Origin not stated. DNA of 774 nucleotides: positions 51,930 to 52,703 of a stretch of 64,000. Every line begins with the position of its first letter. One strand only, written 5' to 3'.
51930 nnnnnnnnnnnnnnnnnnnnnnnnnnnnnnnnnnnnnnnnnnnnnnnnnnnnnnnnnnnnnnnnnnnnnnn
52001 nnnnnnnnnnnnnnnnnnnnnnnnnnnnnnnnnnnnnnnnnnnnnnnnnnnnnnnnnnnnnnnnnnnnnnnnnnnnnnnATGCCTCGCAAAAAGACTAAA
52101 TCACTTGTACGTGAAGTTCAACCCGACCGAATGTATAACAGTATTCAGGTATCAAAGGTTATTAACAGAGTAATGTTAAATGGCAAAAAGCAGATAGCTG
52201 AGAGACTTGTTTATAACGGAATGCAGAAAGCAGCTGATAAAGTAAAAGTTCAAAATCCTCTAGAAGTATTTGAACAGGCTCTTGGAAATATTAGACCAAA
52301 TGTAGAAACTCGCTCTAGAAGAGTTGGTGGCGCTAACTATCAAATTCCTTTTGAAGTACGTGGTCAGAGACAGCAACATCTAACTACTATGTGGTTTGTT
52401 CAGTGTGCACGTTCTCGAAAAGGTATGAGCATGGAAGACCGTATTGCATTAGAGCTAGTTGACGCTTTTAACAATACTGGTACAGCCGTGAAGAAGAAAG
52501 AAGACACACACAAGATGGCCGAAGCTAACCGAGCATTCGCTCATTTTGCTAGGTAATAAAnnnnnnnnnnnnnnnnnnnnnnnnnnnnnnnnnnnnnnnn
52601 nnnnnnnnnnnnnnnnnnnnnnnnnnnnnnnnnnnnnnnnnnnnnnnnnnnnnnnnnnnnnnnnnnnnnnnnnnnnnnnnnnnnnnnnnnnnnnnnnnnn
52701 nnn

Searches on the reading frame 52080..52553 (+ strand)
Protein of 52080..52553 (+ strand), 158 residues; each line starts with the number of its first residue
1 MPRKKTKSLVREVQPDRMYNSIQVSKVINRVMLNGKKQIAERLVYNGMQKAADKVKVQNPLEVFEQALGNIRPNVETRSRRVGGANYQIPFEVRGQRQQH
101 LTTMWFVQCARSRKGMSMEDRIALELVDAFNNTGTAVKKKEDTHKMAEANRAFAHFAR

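Call 47: find_homologous_proteins(query=window:52080-52553:+, max_evalue=1e-20)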
Query window:52080-52553:+ (158 aa): 8000 proteins with E <= 1e-20 among 8000 candidates; the best 120 are listed.
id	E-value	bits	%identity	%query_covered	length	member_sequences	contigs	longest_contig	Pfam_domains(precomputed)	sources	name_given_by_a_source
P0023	8.2e-98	342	100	100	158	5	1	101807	PF00177.28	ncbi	-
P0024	2.6e-95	334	97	100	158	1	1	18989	PF00177.28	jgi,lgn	jgi:small subunit ribosomal protein S7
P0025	3.3e-89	314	91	100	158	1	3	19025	PF00177.28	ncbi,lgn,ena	-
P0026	8.9e-89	313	90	100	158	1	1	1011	PF00177.28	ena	-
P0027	1.0e-87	309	89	100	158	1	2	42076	PF00177.28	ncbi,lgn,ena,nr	ncbi:30S ribosomal protein S7 [Candidatus Saccharibacteria bacterium]|nr:30S ribosomal protein S7 [C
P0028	2.2e-87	308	88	100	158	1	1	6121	PF00177.28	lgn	-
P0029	3.8e-87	307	87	100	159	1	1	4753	PF00177.28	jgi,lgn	-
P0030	4.5e-87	307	88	100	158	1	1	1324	PF00177.28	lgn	-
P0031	6.4e-87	307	89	100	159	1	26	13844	PF00177.28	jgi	jgi:small subunit ribosomal protein S7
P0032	6.9e-87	307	88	100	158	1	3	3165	PF00177.28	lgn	-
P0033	7.8e-87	306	87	100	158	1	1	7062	PF00177.28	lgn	-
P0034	8.1e-87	306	87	100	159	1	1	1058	PF00177.28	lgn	-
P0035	8.7e-87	306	87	100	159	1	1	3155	PF00177.28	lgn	-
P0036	1.1e-86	306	87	100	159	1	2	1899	PF00177.28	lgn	-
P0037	1.9e-86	305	88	100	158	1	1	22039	PF00177.28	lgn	-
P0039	2.1e-86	305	87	100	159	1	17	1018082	PF00177.28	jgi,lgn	jgi:small subunit ribosomal protein S7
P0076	3.7e-85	301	85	100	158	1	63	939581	PF00177.28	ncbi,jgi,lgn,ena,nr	ncbi:MAG: 30S ribosomal protein S7 [Candidatus Nomurabacteria bacterium]|nr:MAG: 30S ribosomal prote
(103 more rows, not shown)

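Call 49: find_encoding_contigs(protein=P0025, flank=3500, max_places=1)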
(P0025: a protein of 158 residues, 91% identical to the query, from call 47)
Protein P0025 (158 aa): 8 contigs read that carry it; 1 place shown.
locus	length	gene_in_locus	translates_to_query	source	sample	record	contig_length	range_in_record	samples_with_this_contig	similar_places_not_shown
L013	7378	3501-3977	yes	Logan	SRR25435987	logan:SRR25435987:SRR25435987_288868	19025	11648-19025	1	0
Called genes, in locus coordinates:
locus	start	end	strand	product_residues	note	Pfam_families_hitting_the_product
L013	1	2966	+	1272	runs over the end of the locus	PF04997:RNA_pol_Rpb1_1, PF00623:RNA_pol_Rpb1_2, PF04983:RNA_pol_Rpb1_3, PF04998:RNA_pol_Rpb1_5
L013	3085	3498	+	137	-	PF00164:Ribosom_S12_S23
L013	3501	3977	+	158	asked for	PF00177:Ribosomal_S7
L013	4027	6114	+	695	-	PF00009:GTP_EFTU, PF03144:GTP_EFTU_D2, PF22042:EF-G_D2, PF14492:EFG_III, PF16658:RF3_C (weak), PF03764:EFG_IV, PF00679:EFG_C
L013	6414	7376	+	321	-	?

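Call 50: find_encoding_contigs(protein=P0027, flank=3500, max_places=1)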
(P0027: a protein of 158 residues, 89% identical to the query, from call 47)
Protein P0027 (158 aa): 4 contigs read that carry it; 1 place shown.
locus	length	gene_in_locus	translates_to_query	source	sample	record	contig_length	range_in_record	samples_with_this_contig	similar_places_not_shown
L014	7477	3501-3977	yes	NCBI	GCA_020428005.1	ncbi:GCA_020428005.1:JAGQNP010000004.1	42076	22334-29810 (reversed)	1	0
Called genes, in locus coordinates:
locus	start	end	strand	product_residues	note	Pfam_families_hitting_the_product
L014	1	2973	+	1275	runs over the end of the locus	PF04997:RNA_pol_Rpb1_1, PF00623:RNA_pol_Rpb1_2, PF04983:RNA_pol_Rpb1_3, PF05000:RNA_pol_Rpb1_4 (faint), PF04998:RNA_pol_Rpb1_5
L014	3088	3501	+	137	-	PF00164:Ribosom_S12_S23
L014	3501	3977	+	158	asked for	PF00177:Ribosomal_S7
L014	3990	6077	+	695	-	PF00009:GTP_EFTU, PF03144:GTP_EFTU_D2, PF22042:EF-G_D2, PF14492:EFG_III, PF16658:RF3_C (weak), PF03764:EFG_IV, PF00679:EFG_C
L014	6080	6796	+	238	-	-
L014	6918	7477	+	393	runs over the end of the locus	PF00009:GTP_EFTU, PF03144:GTP_EFTU_D2, PF03143:GTP_EFTU_D3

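Call 51: find_encoding_contigs(protein=P0039, flank=3500, max_places=1)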
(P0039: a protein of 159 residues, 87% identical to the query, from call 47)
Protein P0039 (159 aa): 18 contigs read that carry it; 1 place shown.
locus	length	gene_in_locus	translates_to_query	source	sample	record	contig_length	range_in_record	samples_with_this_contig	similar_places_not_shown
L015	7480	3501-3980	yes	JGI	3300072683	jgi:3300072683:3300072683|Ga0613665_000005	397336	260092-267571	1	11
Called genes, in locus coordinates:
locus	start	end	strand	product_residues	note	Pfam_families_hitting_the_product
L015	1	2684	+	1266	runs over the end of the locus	PF04997:RNA_pol_Rpb1_1, PF00623:RNA_pol_Rpb1_2, PF04983:RNA_pol_Rpb1_3, PF04998:RNA_pol_Rpb1_5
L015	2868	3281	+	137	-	PF00164:Ribosom_S12_S23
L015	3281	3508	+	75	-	-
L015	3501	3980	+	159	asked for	PF00177:Ribosomal_S7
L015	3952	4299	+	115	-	-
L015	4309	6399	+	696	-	PF00009:GTP_EFTU, PF03144:GTP_EFTU_D2, PF22042:EF-G_D2, PF14492:EFG_III, PF16658:RF3_C (weak), PF03764:EFG_IV, PF00679:EFG_C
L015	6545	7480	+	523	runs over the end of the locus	-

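Call 52: find_encoding_contigs(protein=P0076, flank=3500, max_places=1)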
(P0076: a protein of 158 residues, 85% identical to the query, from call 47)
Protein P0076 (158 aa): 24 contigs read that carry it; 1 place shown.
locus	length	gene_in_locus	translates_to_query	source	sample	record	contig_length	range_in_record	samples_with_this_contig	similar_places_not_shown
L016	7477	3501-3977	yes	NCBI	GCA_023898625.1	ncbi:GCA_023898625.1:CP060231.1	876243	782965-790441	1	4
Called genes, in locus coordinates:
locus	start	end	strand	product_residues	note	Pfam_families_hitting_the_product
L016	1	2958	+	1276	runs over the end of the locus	PF04997:RNA_pol_Rpb1_1, PF00623:RNA_pol_Rpb1_2, PF04983:RNA_pol_Rpb1_3, PF04998:RNA_pol_Rpb1_5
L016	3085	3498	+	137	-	PF00164:Ribosom_S12_S23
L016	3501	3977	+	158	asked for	PF00177:Ribosomal_S7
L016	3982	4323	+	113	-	-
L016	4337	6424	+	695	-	PF00009:GTP_EFTU, PF03144:GTP_EFTU_D2, PF22042:EF-G_D2, PF14492:EFG_III, PF16658:RF3_C (weak), PF03764:EFG_IV, PF00679:EFG_C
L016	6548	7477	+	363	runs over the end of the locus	PF13565:HTH_32 (faint), PF00665:rve, PF13683:rve_3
